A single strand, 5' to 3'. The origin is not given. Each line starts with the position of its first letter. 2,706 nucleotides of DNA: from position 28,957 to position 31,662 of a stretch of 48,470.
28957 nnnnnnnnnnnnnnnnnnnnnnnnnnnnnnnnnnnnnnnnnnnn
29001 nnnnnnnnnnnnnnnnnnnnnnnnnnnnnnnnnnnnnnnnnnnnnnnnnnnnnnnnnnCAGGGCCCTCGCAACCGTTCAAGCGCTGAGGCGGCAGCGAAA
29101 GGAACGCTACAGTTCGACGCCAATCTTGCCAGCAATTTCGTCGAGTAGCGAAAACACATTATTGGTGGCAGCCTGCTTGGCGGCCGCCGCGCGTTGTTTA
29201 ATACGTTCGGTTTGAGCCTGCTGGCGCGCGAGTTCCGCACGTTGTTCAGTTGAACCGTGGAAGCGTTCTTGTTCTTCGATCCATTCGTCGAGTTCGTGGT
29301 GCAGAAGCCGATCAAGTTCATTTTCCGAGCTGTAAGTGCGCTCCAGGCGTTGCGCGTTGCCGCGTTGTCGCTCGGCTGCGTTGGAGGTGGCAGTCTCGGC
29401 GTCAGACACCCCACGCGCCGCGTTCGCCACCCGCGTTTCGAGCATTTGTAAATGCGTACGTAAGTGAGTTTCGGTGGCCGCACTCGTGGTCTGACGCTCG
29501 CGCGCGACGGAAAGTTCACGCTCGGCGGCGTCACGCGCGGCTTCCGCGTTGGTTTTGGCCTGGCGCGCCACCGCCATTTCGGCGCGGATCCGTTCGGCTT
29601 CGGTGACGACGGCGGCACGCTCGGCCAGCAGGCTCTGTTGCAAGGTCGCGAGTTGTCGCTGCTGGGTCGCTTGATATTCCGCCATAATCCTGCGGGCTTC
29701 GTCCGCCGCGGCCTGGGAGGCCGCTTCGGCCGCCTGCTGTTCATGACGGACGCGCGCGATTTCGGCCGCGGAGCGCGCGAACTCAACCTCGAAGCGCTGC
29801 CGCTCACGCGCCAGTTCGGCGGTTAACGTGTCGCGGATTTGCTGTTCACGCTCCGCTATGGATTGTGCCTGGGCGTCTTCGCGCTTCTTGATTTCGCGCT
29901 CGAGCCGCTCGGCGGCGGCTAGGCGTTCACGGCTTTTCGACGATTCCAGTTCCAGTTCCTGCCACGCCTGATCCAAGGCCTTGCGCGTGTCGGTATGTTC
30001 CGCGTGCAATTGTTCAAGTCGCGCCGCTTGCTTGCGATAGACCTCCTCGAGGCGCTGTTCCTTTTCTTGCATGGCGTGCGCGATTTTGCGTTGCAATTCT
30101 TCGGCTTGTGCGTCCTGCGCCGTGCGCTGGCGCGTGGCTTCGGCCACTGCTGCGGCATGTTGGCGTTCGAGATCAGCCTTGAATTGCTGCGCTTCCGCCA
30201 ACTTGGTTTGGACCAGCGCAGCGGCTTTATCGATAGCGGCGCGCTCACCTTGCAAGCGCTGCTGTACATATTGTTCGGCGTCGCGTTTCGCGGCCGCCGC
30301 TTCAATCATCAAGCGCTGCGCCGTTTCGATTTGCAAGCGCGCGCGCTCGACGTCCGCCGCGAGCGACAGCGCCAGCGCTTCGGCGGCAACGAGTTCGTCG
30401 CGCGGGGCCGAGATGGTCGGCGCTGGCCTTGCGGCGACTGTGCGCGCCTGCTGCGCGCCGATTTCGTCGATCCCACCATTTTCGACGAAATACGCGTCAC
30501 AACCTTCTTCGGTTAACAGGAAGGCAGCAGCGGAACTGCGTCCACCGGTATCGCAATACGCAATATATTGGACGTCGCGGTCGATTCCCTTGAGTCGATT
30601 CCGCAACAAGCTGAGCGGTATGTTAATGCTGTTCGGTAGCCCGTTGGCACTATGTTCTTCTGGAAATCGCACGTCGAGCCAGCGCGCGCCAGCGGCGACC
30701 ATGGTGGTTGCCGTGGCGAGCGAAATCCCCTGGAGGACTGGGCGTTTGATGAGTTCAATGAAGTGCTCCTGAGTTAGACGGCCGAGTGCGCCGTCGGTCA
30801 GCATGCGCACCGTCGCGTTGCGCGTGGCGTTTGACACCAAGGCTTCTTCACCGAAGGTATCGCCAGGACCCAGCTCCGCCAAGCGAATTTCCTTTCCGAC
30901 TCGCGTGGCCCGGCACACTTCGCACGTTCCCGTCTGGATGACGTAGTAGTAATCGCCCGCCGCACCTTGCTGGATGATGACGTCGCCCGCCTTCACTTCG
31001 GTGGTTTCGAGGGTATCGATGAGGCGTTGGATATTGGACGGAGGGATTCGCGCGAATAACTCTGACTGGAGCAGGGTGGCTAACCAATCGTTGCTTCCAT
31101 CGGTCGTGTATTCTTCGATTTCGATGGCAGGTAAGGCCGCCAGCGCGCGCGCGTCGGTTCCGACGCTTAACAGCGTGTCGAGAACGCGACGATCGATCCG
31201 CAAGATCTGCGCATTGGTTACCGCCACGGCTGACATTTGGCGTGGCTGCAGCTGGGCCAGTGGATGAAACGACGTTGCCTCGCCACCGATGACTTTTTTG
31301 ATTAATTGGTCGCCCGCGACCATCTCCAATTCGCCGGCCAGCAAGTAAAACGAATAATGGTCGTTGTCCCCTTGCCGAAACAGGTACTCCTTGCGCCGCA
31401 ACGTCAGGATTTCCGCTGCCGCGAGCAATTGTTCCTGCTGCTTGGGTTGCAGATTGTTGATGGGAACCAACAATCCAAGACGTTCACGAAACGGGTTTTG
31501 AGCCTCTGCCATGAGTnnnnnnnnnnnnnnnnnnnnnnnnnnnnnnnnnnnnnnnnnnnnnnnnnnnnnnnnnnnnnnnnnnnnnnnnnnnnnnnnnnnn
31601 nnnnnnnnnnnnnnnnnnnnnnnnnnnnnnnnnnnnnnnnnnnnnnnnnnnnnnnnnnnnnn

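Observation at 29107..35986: Divergent pair of giant paralogs: 2x cNMP-binding + rhodanese + coiled coil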

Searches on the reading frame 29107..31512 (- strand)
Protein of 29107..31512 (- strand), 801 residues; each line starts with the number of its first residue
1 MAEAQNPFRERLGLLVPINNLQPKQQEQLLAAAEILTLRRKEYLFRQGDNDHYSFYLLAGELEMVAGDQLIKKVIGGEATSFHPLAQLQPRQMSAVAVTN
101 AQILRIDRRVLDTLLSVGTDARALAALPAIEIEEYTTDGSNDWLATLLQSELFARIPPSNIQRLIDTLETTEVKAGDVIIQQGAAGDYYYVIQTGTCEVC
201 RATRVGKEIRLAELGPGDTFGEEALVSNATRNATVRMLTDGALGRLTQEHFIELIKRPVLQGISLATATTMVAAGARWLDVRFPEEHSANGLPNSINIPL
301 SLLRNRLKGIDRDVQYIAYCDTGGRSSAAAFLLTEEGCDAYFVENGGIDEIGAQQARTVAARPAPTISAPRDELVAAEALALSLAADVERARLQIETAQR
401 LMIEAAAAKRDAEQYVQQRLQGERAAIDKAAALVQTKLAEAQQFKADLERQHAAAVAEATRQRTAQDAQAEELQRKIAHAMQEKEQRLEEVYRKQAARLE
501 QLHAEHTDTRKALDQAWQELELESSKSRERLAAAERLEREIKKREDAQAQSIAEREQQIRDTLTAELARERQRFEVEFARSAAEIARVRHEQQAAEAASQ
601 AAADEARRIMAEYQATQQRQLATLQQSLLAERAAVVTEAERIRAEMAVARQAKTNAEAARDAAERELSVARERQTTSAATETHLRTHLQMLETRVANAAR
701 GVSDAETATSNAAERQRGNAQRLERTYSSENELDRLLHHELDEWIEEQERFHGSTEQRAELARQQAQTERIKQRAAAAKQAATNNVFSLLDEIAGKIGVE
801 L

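Call 3: search_protein_families(library=pfam, proteins=[window:29107-31512:-], max_evalue=0.1)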
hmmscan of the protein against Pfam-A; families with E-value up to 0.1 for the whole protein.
window:29107-31512:- (801 aa): 2 families
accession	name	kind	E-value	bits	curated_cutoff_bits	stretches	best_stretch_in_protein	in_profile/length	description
PF00027.35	cNMP_binding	-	1.2e-32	112.2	27.5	2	172-257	3-88/89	Cyclic nucleotide-binding domain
PF00581.25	Rhodanese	-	4.2e-11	43.6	22.2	1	274-351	11-99/102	Rhodanese-like domain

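Call 4: search_protein_families(library=ncbifam, proteins=[window:29107-31512:-], max_evalue=0.1)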
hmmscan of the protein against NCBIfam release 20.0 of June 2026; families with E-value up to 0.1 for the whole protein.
window:29107-31512:- (801 aa): 10 families
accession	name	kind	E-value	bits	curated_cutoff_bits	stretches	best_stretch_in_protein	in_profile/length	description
NF058543.1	ActPatMycb56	equivalog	1.5e-12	47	460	1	151-274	2-124/317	acetyltransferase Pat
NF008732.0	PRK11753.1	equivalog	2.8e-09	36.7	266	1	159-257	14-113/214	cAMP-activated global transcriptional regulator CRP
NF007627.0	PRK10287.1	equivalog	2.9e-09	37.1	102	1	263-356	9-102/104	thiosulfate sulfurtransferase PspE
NF041163.2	encap_f2b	equivalog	4.6e-09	35.9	400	1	159-257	86-185/450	family 2B encapsulin nanocompartment shell protein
TIGR02981.1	phageshock_pspE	exception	1.4e-07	31.7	126.3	1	268-352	12-96/101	thiosulfate sulfurtransferase PspE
TIGR04271.1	ThiI_C_thiazole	equivalog_domain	2.1e-05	24.5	70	1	266-339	17-94/101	thiazole biosynthesis protein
NF005646.0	PRK07411.1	equivalog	0.0004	19.6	633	1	277-349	301-377/390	molybdopterin-synthase adenylyltransferase MoeB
NF045521.1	rhoda_near_glyco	subfamily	0.0037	17.1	145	1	272-350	28-107/144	rhodanese homology domain-containing protein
NF001195.0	PRK00162.1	equivalog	0.006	16.9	102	1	263-358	7-103/108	thiosulfate sulfurtransferase GlpE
NF005902.0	PRK07878.1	equivalog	0.051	12.5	647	1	278-348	306-378/392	adenylyltransferase/sulfurtransferase MoeZ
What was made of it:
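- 30445..30723 (-): A rhodanese domain (about aa 264-356), fused directly to the short hinge helix of CNB-B. The best NCBIfam rhodanese match is PspE (call 4).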

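Call 9: find_homologous_proteins(query=window:29107-31512:-, max_evalue=1e-10)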
Query window:29107-31512:- (801 aa): 710 proteins with E <= 1e-10 among 8000 candidates; the best 120 are listed.
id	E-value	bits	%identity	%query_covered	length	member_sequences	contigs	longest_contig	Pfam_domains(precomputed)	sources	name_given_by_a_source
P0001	0.0e+0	1642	99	100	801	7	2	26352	PF00581.26,PF00027.36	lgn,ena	-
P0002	0.0e+0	1553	95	100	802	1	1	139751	PF00581.26,PF00027.36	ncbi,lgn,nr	ncbi:MAG: cyclic nucleotide-binding domain-containing protein [Gammaproteobacteria bacterium]|nr:cyc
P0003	4.2e-296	1002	63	100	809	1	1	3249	PF00581.26,PF00027.36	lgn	-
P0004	1.7e-291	987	63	99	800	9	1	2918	PF00581.26,PF00027.36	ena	-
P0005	1.8e-289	980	64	99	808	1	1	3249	PF00581.26,PF00027.36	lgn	-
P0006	2.4e-288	977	66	56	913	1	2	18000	PF00581.26,PF00027.36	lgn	-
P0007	1.6e-287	974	61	100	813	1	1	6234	PF00581.26,PF00027.36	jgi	jgi:CRP-like cAMP-binding protein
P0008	2.9e-287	973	61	100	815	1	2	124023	PF00581.26,PF00027.36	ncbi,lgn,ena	-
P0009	2.1e-285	967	62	100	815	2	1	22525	PF00581.26,PF00027.36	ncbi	-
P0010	4.2e-283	959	62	100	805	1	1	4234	PF00581.26,PF00027.36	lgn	-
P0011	2.4e-282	957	54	85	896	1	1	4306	PF00581.26,PF00027.36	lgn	-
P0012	5.7e-282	956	61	100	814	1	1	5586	PF00581.26,PF00027.36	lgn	-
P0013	8.6e-276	935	59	100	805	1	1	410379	PF00581.26,PF00027.36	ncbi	-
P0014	1.7e-259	881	57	100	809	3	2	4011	PF00581.26,PF00027.36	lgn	-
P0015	5.6e-254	863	63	78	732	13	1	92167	PF00581.26,PF00027.36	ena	-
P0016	1.2e-246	839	55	100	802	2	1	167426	PF00581.26,PF00027.36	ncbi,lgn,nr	ncbi:MAG: cyclic nucleotide-binding domain-containing protein [Gammaproteobacteria bacterium]|nr:cyc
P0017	3.8e-230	784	55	99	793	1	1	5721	PF00581.26,PF00027.36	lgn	-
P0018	2.1e-228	779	54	99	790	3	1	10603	PF00581.26,PF00027.36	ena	-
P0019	3.8e-228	778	52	99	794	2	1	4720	PF00581.26,PF00027.36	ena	-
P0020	6.3e-225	767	52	99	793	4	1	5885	PF00581.26,PF00027.36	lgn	-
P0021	5.1e-220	751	50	100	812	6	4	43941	PF00581.26,PF00027.36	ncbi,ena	-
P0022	1.7e-218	746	50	100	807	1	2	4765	PF00581.26,PF00027.36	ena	-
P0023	3.3e-217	742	50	100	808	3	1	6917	PF00581.26,PF00027.36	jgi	-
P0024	7.3e-213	727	49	100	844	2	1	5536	PF00581.26,PF00027.36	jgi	-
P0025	3.1e-212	725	49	100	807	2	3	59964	PF00581.26,PF00027.36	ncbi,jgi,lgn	ncbi:MAG: CRP-like cAMP-binding protein [Gammaproteobacteria bacterium]|jgi:CRP-like cAMP-binding pr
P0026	7.0e-211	721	48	100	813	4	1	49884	PF00581.26,PF00027.36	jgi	jgi:CRP-like cAMP-binding protein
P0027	1.6e-210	719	46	100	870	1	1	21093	PF00581.26,PF00027.36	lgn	-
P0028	1.3e-209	716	50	71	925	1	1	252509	PF00581.26,PF00027.36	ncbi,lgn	-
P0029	3.2e-208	712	49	100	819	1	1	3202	PF00581.26,PF00027.36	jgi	jgi:CRP-like cAMP-binding protein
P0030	3.4e-208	712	48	100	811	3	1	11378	PF00581.26,PF00027.36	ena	-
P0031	4.1e-208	711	47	100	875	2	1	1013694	PF00581.26,PF00027.36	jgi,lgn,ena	-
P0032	1.7e-207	709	58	53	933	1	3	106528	PF00581.26,PF00027.36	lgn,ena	-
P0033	1.7e-206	706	47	100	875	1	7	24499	PF00581.26,PF00027.36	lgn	-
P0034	3.2e-204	699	56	79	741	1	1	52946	PF00581.26,PF00027.36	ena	-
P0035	5.7e-203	694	54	79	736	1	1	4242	PF00581.26,PF00027.36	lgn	-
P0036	1.0e-202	694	54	79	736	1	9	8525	PF00581.26,PF00027.36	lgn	-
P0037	8.5e-202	691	46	99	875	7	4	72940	PF00581.26,PF00027.36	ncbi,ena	-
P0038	1.9e-201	689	54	79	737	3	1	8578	PF00581.26,PF00027.36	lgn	-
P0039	3.4e-201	689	55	79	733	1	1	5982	PF00581.26,PF00027.36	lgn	-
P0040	5.8e-201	688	55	79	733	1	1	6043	PF00581.26,PF00027.36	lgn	-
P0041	1.1e-200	687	55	79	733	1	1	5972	PF00581.26,PF00027.36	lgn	-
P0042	1.5e-199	683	46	99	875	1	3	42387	PF00581.26,PF00027.36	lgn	-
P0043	2.3e-199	683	46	99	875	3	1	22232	PF00581.26,PF00027.36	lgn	-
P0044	6.8e-197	674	48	99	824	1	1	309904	PF00581.26,PF00027.36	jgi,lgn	jgi:CRP-like cAMP-binding protein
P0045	2.7e-195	669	45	100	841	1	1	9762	PF00581.26,PF00027.36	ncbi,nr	ncbi:MAG: cyclic nucleotide-binding domain-containing protein [Gammaproteobacteria bacterium]|nr:cyc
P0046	4.1e-195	669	67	58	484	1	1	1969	PF00581.26,PF00027.36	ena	-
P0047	4.6e-195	668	55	78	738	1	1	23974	PF00581.26,PF00027.36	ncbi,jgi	-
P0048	2.2e-194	666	46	99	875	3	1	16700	PF00581.26,PF00027.36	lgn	-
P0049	2.1e-190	653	50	68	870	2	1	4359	PF00581.26,PF00027.36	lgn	-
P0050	2.3e-188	646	56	72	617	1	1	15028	PF00581.26,PF00027.36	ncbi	ncbi:MAG: cyclic nucleotide-binding domain-containing protein [Gammaproteobacteria bacterium]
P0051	8.9e-187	641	45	99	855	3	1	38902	PF00581.26,PF00027.36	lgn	-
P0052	4.4e-186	639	55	77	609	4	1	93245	PF00581.26,PF00027.36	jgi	-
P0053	8.9e-185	634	44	98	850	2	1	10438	PF00581.26,PF00027.36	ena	-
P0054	9.2e-185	634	44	99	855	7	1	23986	PF00581.26,PF00027.36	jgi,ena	-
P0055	2.1e-184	633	45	96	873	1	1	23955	PF00581.26,PF00027.36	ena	-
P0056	2.7e-183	629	43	98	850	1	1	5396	PF00581.26,PF00027.36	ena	-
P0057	2.0e-181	623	44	99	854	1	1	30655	PF00581.26,PF00027.36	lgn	-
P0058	2.8e-181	623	43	98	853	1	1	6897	PF00581.26,PF00027.36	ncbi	ncbi:MAG: cyclic nucleotide-binding domain-containing protein [Pseudomonadota bacterium]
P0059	1.8e-179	617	43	98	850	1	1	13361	PF00581.26,PF00027.36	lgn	-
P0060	1.6e-178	614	43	99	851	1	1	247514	PF00581.26,PF00027.36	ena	-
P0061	1.1e-174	601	45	99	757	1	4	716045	PF00581.26,PF00027.36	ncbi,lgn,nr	ncbi:MAG: cyclic nucleotide-binding domain-containing protein [Gammaproteobacteria bacterium]|nr:cyc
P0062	1.9e-169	584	44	100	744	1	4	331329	PF00581.26,PF00027.36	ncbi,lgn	-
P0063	1.2e-168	581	43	98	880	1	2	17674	PF00581.26,PF00027.36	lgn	-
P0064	1.3e-167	578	43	100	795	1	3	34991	PF00581.26,PF00027.36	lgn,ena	-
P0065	3.4e-167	576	45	98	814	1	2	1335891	PF00581.26,PF00027.36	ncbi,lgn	ncbi:MAG: cyclic nucleotide-binding domain-containing protein [Gammaproteobacteria bacterium]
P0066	4.6e-167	576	42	99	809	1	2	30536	PF00581.26,PF00027.36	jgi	-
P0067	6.3e-167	575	42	100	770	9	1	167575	PF00581.26,PF00027.36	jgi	jgi:CRP-like cAMP-binding protein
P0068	9.1e-167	575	43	99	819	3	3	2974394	PF00581.26,PF00027.36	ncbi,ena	-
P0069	1.9e-165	570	46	71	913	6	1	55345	PF00581.26,PF00027.36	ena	-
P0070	1.1e-164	568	42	100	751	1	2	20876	PF00581.26,PF00027.36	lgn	-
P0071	2.3e-164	567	43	99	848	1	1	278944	PF00581.26,PF00027.36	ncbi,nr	ncbi:MAG: cyclic nucleotide-binding domain-containing protein [Gammaproteobacteria bacterium]|nr:cyc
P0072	2.9e-164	567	43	100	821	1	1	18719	PF00581.26,PF00027.36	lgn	-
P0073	3.4e-164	566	43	94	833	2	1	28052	PF00581.26,PF00027.36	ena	-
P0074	1.7e-163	564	50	53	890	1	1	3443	PF00581.26,PF00027.36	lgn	-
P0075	2.8e-163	563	41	98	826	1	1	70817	PF00581.26,PF00027.36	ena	-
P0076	3.6e-163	563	50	62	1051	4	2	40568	PF00581.26,PF00027.36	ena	-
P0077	5.5e-163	562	45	98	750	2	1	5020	PF00581.26,PF00027.36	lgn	-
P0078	1.2e-161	558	50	57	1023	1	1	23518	PF00581.26,PF00027.36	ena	-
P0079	2.5e-161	557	51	55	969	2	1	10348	PF00581.26,PF00027.36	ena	-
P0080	5.9e-161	556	43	100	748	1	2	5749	PF00581.26,PF00027.36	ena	-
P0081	9.0e-161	555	49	61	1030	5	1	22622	PF00581.26,PF00027.36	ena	-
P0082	4.0e-160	553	48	63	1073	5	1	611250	PF00581.26,PF00027.36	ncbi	-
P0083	5.7e-160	552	44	100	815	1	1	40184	PF00581.26,PF00027.36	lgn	-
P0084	6.1e-160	552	42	98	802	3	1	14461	PF00581.26,PF00027.36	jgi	jgi:CRP-like cAMP-binding protein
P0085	1.3e-159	551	43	95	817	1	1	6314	PF00581.26,PF00027.36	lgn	-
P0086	1.7e-159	551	43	99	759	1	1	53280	PF00581.26,PF00027.36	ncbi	-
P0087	6.1e-159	549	44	98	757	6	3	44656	PF00581.26,PF00027.36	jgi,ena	-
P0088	6.8e-159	549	43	100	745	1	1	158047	PF00581.26,PF00027.36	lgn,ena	-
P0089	4.1e-158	546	60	57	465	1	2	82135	PF00581.26,PF00027.36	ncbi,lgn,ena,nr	ncbi:MAG: cyclic nucleotide-binding domain-containing protein [Gammaproteobacteria bacterium]|nr:cyc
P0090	1.9e-157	544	51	56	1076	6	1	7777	PF00581.26,PF00027.36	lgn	-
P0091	2.8e-157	543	41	99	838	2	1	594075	PF00581.26,PF00027.36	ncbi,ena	-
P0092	4.0e-156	540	41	100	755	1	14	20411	PF00581.26,PF00027.36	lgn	-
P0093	6.4e-156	539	51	56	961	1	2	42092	PF00581.26,PF00027.36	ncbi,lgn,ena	-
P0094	1.8e-155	538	42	100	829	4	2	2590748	PF00581.26,PF00027.36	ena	-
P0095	3.3e-155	537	51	58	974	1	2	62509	PF00581.26,PF00027.36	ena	-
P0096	1.8e-154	534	48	62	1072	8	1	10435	PF00581.26,PF00027.36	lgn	-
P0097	3.6e-154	533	40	100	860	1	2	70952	PF00581.26,PF00027.36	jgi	jgi:CRP-like cAMP-binding protein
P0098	7.6e-154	532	41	99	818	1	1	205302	PF00581.26,PF00027.36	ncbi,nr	ncbi:MAG: cyclic nucleotide-binding domain-containing protein [Gammaproteobacteria bacterium]|nr:cyc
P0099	4.9e-153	529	42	99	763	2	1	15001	PF00581.26,PF00027.36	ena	-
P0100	6.4e-153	529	49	58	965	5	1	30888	PF00581.26,PF00027.36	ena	-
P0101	9.9e-153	528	42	100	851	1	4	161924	PF00581.26,PF00027.36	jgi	-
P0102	4.7e-152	526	54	44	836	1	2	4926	PF00581.26,PF00027.36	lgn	-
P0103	6.5e-152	526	43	98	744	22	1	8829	PF00581.26,PF00027.36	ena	-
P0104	1.5e-151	525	42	100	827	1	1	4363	PF00581.26,PF00027.36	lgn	-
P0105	3.2e-150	520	42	99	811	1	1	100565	PF00581.26,PF00027.36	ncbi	-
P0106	3.7e-150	520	40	99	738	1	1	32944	PF00581.26,PF00027.36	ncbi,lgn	ncbi:MAG: cyclic nucleotide-binding domain-containing protein [Pseudomonadota bacterium]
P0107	5.8e-149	516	50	56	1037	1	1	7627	PF00581.26,PF00027.36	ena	-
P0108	9.0e-148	512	51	52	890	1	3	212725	PF00581.26,PF00027.36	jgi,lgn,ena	jgi:CRP-like cAMP-binding protein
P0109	8.6e-146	506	41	98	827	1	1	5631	PF00581.26,PF00027.36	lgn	-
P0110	1.4e-144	502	41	100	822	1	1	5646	PF00581.26,PF00027.36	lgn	-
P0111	1.8e-144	501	40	100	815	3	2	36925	PF00581.26,PF00027.36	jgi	-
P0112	4.2e-144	500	41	92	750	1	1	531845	PF00581.26,PF00027.36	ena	-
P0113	1.1e-143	499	41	98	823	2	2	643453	PF00581.26,PF00027.36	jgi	-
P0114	6.8e-142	493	59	58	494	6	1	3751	PF00581.26,PF00027.36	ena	-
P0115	1.5e-141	491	53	59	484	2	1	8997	PF00581.26,PF00027.36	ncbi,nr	ncbi:MAG: cyclic nucleotide-binding domain-containing protein [Proteobacteria bacterium]|nr:cyclic n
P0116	2.8e-141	491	40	100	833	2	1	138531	PF00581.26,PF00027.36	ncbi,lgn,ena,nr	ncbi:MAG TPA: cyclic nucleotide-binding domain-containing protein [Gammaproteobacteria bacterium]|nr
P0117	3.1e-141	490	38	100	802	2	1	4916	PF00581.26,PF00027.36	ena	-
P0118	2.5e-139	484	41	100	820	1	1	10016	PF00581.26,PF00027.36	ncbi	-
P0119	2.2e-138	481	38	100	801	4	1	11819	PF00581.26,PF00027.36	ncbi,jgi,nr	ncbi:MAG: hypothetical protein DRQ37_00600 [Gammaproteobacteria bacterium]|nr:MAG: hypothetical prot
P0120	3.1e-136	474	40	72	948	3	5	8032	PF00581.26,PF00027.36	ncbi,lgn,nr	ncbi:MAG: cyclic nucleotide-binding domain-containing protein [Gammaproteobacteria bacterium]|nr:cyc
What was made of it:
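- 29107..31512 (-): Gene A (801 aa): tandem CNB + rhodanese + helical stalk. This is the A-type paralog, the one that lies downstream of DUF465. At least 710 homologous clusters (call 9).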

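Call 37: find_encoding_contigs(protein=P0068, flank=8000, max_places=3)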
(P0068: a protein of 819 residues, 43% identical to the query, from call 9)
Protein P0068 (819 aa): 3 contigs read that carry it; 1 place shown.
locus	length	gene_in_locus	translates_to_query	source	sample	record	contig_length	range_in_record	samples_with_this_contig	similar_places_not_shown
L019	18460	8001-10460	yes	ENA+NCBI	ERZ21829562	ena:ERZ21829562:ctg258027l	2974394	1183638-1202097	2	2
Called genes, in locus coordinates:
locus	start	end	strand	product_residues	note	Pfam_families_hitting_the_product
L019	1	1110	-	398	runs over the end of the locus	PF08367:M16C_assoc, PF22516:PreP_C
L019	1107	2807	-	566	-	PF00675:Peptidase_M16, PF05193:Peptidase_M16_C, PF08367:M16C_assoc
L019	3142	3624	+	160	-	PF04461:YajQ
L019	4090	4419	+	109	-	PF11743:DUF3301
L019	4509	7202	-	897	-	PF00027:cNMP_binding, PF00581:Rhodanese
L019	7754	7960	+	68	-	PF04325:DUF465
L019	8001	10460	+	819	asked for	PF00027:cNMP_binding, PF00581:Rhodanese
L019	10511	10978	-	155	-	PF07238:PilZ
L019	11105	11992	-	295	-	-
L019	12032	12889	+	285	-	PF00158:Sigma54_activat (faint), PF13401:AAA_22, PF00004:AAA, PF07724:AAA_2, PF07728:AAA_5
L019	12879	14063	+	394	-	PF05762:VWA_CoxE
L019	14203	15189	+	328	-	-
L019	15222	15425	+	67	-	-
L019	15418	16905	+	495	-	PF00474:SSF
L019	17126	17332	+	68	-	-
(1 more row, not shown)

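Call 39: find_encoding_contigs(protein=P0071, flank=7000, max_places=2)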
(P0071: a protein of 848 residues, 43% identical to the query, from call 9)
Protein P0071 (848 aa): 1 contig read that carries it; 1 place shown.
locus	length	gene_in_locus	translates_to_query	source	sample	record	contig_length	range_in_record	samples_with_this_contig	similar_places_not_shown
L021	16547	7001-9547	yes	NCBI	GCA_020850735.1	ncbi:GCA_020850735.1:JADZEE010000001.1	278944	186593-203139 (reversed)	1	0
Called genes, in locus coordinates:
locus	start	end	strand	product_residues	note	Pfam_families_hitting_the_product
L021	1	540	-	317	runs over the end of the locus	PF07992:Pyr_redox_2, PF13738:Pyr_redox_3, PF00070:Pyr_redox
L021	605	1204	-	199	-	PF00578:AhpC-TSA, PF08534:Redoxin, PF10417:1-cysPrx_C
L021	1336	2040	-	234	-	PF00702:Hydrolase, PF13419:HAD_2, PF13242:Hydrolase_like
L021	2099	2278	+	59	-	PF14255:Zn_ribbon_21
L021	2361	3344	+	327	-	PF01636:APH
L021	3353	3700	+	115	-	PF11743:DUF3301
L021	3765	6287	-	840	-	PF00027:cNMP_binding, PF00581:Rhodanese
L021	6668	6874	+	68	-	PF04325:DUF465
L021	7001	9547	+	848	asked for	PF00027:cNMP_binding, PF00581:Rhodanese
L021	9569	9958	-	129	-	PF18602:Rap1a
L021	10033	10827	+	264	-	PF06764:DUF1223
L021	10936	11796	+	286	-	PF00158:Sigma54_activat (faint), PF13191:AAA_16 (weak), PF13401:AAA_22, PF00004:AAA, PF07724:AAA_2, PF07728:AAA_5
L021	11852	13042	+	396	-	PF05762:VWA_CoxE (weak)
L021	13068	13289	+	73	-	-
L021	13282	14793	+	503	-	PF00474:SSF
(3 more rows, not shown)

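Call 40: find_encoding_contigs(protein=P0113, flank=7000, max_places=2)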
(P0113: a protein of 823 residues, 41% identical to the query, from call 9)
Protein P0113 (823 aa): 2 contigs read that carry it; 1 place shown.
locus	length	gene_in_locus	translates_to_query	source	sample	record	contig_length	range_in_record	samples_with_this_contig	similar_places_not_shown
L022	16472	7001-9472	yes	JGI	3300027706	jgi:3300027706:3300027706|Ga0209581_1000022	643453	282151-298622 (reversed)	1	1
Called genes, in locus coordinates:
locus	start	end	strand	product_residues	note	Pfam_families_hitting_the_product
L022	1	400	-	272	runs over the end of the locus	-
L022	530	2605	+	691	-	PF13089:PP_kinase_N, PF02503:PP_kinase, PF17941:PP_kinase_C_1, PF13091:PLDc_2 (faint), PF13090:PP_kinase_C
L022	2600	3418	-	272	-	PF02602:HEM4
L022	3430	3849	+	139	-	PF00472:RF-1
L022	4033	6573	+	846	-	PF00027:cNMP_binding, PF00581:Rhodanese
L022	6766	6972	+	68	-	PF04325:DUF465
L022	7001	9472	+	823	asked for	PF00027:cNMP_binding, PF00581:Rhodanese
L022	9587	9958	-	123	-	PF18602:Rap1a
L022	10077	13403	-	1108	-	-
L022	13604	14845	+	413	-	PF00571:CBS (faint), PF01769:MgtE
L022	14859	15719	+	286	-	PF03631:Virul_fac_BrkB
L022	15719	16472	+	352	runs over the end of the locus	PF01699:Na_Ca_ex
